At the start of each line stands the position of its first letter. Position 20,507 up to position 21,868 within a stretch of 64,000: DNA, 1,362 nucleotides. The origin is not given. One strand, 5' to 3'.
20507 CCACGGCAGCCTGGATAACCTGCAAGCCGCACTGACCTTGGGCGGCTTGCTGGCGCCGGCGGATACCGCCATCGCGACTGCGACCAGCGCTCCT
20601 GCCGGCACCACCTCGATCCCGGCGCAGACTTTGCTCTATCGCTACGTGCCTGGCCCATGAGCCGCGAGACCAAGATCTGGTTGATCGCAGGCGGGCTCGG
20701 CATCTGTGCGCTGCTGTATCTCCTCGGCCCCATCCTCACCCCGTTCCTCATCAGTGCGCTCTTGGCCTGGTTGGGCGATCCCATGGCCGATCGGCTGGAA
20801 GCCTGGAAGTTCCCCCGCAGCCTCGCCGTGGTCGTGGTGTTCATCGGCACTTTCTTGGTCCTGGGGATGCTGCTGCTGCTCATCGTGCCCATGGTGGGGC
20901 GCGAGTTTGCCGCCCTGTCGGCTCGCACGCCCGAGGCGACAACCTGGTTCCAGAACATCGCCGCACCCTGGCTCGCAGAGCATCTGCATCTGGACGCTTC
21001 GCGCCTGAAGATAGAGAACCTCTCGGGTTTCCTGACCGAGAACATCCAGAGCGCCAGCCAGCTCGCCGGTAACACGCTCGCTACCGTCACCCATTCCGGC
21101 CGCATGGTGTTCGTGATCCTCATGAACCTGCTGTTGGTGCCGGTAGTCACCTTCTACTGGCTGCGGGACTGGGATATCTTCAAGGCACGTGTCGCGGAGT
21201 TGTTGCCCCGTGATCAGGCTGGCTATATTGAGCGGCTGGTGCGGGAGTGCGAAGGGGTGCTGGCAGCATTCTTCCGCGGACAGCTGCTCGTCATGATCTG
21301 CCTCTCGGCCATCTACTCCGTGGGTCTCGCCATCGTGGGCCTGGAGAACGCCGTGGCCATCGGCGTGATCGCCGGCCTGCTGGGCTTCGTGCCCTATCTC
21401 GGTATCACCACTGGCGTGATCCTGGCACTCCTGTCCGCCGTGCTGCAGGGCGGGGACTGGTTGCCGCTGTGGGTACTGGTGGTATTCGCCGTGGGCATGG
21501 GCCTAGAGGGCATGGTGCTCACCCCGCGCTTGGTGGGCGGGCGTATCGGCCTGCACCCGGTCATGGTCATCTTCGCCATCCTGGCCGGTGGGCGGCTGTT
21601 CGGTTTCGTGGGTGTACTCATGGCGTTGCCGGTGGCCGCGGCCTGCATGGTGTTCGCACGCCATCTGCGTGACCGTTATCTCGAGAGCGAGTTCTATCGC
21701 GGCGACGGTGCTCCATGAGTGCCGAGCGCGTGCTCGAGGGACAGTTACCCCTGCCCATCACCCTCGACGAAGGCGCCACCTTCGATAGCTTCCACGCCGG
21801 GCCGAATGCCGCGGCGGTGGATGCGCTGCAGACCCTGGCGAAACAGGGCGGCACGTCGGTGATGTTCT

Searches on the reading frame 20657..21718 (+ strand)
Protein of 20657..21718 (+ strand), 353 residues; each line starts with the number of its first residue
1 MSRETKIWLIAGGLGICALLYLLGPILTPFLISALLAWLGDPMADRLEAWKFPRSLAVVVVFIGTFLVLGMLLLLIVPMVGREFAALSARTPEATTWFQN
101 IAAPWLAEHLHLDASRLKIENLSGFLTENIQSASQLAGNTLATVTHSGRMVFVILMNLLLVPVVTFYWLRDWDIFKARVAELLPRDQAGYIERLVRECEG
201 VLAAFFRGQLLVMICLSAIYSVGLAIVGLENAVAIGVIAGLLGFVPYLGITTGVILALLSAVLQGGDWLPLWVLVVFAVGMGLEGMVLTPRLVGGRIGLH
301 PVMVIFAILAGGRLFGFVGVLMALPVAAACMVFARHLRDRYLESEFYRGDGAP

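Call 79: search_protein_families(library=pfam, proteins=[window:20657-21718:+], max_evalue=0.00001)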
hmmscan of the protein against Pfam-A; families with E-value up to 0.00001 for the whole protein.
window:20657-21718:+ (353 aa): 1 family
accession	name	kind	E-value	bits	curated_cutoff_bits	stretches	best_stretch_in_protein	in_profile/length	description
PF01594.21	AI-2E_transport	-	1.1e-52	179.8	34.3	1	16-336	11-325/327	AI-2E family transporter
